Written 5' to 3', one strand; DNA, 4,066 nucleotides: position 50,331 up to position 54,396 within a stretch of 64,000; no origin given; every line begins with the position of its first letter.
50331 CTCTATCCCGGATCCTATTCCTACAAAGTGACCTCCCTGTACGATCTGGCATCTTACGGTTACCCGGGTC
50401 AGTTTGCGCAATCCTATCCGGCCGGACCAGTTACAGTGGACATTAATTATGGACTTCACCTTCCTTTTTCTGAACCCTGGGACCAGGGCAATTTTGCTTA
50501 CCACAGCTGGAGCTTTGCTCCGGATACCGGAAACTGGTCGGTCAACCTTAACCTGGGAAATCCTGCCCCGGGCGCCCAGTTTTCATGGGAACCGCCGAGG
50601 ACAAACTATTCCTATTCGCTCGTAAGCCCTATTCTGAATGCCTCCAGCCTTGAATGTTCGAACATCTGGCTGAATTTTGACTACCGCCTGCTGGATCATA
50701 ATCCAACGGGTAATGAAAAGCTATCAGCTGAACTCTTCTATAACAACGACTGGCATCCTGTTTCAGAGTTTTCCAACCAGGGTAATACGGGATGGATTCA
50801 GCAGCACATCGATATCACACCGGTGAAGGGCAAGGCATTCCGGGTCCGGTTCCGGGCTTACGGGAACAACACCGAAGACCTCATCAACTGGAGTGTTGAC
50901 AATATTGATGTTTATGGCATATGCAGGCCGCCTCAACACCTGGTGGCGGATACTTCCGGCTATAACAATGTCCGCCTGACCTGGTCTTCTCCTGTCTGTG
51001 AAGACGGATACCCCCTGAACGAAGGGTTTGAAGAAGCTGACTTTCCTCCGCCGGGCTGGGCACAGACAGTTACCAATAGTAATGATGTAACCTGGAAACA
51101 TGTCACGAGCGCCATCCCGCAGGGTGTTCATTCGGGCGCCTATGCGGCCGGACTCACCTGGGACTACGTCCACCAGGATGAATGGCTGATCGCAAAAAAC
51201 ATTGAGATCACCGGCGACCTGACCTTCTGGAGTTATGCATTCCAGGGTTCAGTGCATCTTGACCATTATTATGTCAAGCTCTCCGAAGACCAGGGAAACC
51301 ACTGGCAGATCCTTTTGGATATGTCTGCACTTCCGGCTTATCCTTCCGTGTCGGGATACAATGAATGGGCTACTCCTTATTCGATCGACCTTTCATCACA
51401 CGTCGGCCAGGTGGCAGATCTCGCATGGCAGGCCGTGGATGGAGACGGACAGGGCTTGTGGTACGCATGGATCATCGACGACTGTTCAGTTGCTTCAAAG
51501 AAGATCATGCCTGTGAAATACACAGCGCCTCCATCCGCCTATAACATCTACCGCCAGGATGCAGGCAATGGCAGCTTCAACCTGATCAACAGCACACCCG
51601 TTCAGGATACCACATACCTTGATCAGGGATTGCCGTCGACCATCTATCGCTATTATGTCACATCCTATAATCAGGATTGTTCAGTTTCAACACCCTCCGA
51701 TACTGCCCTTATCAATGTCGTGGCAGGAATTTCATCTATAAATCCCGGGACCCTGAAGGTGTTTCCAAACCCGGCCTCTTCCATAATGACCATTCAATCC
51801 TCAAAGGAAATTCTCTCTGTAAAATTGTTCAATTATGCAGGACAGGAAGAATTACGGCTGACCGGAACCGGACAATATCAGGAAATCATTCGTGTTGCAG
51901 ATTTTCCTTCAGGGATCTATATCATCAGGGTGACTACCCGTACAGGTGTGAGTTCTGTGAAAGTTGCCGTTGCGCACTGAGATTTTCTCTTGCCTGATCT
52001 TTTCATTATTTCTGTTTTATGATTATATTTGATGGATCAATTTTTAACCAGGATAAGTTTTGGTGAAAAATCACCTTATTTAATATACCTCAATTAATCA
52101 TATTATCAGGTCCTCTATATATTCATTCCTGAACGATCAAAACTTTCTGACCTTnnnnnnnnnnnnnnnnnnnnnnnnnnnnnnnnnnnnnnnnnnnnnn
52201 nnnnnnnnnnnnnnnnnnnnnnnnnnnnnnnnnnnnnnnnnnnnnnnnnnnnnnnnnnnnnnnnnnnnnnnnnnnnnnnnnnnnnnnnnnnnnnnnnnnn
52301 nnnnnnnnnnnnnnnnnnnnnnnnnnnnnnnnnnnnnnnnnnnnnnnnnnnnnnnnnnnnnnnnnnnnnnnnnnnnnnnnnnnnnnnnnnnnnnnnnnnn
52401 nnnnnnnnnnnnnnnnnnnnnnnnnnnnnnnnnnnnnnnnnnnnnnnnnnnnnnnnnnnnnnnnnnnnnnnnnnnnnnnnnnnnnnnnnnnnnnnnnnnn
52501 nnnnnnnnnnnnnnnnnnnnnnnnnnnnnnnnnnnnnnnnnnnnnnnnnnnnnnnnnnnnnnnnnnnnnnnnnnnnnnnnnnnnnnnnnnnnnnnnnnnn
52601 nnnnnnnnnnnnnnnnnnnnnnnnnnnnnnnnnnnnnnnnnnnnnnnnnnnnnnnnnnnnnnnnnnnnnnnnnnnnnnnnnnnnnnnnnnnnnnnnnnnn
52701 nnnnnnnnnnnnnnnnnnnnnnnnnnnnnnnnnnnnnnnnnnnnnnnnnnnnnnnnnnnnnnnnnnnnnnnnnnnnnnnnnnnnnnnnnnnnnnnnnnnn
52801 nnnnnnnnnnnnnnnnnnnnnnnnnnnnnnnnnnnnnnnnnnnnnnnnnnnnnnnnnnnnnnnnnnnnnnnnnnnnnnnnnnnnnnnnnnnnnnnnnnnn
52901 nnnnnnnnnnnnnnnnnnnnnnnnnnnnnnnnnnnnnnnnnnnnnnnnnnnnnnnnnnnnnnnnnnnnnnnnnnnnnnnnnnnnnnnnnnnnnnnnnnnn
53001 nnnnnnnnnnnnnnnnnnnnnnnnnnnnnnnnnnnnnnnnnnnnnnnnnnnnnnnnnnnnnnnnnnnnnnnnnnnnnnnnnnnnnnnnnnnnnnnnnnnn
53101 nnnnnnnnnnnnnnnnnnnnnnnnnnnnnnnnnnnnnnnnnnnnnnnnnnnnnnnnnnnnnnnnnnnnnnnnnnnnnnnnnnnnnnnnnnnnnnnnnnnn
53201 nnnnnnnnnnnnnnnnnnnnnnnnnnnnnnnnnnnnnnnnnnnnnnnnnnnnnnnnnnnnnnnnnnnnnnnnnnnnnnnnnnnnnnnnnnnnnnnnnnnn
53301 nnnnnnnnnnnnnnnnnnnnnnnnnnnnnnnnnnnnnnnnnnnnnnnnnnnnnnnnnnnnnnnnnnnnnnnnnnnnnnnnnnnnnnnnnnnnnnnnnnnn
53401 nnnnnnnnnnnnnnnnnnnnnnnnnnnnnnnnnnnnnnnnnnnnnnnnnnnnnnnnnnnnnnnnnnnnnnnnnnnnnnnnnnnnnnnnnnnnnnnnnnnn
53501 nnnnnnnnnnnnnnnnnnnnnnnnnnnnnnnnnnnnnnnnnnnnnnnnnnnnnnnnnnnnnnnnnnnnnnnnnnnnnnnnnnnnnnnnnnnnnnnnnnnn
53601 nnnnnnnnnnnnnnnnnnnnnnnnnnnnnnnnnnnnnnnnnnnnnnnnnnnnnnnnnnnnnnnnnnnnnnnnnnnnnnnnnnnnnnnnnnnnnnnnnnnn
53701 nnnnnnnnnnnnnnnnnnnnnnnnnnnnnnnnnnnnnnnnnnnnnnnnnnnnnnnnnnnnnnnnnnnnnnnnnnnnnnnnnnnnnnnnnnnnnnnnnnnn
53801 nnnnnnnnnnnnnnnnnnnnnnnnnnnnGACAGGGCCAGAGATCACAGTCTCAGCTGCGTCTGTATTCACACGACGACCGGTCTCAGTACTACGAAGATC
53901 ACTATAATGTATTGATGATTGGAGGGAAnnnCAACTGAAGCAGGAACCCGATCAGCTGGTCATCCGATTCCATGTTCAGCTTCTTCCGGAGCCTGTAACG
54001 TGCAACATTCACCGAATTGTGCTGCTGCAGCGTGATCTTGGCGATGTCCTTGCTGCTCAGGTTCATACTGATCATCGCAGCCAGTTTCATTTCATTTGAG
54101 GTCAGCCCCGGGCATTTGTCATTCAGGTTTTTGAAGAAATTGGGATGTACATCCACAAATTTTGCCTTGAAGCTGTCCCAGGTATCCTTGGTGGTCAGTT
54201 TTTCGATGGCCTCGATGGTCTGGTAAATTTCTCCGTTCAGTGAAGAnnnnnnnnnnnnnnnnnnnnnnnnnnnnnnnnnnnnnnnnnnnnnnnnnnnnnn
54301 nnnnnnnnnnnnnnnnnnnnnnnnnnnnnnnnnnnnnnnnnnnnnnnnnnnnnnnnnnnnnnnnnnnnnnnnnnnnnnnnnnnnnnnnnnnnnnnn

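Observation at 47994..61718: T9SS cargo paralog locus with an embedded transmembrane LuxR-type regulator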

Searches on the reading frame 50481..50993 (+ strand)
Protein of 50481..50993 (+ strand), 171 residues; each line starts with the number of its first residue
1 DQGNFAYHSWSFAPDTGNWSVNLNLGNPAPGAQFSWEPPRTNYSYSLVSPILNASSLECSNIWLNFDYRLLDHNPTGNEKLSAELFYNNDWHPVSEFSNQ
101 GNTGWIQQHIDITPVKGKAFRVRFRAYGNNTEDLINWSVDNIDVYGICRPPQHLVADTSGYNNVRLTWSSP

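Call 75: search_protein_families(library=pfam, proteins=[window:50481-50993:+], max_evalue=1)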
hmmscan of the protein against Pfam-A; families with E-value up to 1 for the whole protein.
seq(171 aa): 2 families
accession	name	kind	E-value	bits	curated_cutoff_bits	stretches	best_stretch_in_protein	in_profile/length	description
PF00754.31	F5_F8_type_C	-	0.16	12.5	28.2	1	88-130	74-118/127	F5/8 type C domain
PF21471.3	Reelin_subrepeat-B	-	0.16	12.2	27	1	90-142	71-124/127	Reelin subrepeat B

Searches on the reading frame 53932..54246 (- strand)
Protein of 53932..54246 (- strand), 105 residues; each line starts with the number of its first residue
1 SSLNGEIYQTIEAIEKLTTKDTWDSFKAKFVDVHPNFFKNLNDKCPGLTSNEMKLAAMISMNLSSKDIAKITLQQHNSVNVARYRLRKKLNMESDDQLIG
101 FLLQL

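Call 87: search_solved_structures(query=A6, max_evalue=10, show_alignments=2)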
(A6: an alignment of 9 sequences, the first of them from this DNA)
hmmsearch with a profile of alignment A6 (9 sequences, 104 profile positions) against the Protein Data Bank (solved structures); distinct sequences matched with E-value up to 10: 42.
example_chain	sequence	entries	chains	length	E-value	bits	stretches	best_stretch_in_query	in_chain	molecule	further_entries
1zlj_A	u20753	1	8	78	0.00014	25.1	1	41-103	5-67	Dormancy Survival Regulator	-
1zlk_A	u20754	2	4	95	0.00024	24.3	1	42-103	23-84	Dormancy Survival Regulator | TWO COMPONENT TRANSCRIPTIONAL REGULATORY PROTEIN DEVR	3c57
7vim_A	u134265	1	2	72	0.00028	24.1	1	43-101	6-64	Protein EsrB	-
3clo_A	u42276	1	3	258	0.00084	22.5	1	47-91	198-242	Transcriptional regulator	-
7ve4_A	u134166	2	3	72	0.002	21.3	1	42-101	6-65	DNA-binding response regulator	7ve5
3c3w_A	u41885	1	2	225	0.0022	21.2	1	45-103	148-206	TWO COMPONENT TRANSCRIPTIONAL REGULATORY PROTEIN DEVR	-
2rnj_A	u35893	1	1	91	0.0027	20.9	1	41-101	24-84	Response regulator protein vraR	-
4wt0_B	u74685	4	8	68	0.0064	19.7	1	45-102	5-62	Response regulator receiver domain protein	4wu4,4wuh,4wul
4wsz_A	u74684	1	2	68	0.0079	19.4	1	45-101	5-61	Response regulator receiver domain protein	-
4gvp_A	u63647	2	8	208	0.014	18.6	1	40-101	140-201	Response regulator protein vraR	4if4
7ve6_A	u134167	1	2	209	0.014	18.6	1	40-101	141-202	Response regulator protein VraR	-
1je8_A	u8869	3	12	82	0.019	18.2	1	42-97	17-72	Nitrate/Nitrite Response Regulator Protein NARL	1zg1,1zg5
1yio_A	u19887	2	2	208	0.022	18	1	37-102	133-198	response regulatory protein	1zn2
8a5r_AAA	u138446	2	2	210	0.032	17.5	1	46-99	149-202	Light-activated DNA-binding protein EL222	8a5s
8u3b_G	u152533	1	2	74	0.034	17.4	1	46-97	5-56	Nitrate/nitrite response regulator protein NarL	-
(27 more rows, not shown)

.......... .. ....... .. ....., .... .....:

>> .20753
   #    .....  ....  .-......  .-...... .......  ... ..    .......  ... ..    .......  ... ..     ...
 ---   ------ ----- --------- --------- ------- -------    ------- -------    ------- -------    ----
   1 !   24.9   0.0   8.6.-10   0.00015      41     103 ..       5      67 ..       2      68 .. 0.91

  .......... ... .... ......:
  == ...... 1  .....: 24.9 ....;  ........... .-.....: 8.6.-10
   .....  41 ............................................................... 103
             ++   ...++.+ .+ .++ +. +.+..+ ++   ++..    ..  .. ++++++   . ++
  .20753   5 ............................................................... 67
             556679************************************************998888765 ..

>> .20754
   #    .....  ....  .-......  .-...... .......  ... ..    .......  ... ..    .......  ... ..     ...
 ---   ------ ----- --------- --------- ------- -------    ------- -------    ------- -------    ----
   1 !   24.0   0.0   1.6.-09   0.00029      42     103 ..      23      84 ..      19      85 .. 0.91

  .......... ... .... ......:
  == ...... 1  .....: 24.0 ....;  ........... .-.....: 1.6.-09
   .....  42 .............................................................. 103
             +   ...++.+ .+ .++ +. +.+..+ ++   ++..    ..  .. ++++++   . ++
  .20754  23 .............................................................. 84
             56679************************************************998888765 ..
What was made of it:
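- On LuxR/GerE-type HTH regulators: The profile of the last 105 residues gives significant PDB hits (E of 0.05 or better) that are almost all LuxR/NarL/FixJ HTHs, best E = 1.4e-4, with full-length alignment (call 87).
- Closest known: SusR-like regulators of Bacteroides polysaccharide utilization loci. Different: The DNA-binding domain here is recognisably LuxR/GerE-type (call 87), whereas the SusR C-terminal domain is described as unlike known families.
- Closest known: LuxR/GerE. Same: The C-terminal ~60 residues align over the whole four-helix HTH with DosR/DevR, EsrB, VraR, NarL, FixJ and GerE (call 87).
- In a search of solved structures, the C-terminal profile's significant hits (E of 0.05 or better) are almost all LuxR/NarL/FixJ-type HTHs, best E = 1.4e-4 (call 87).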
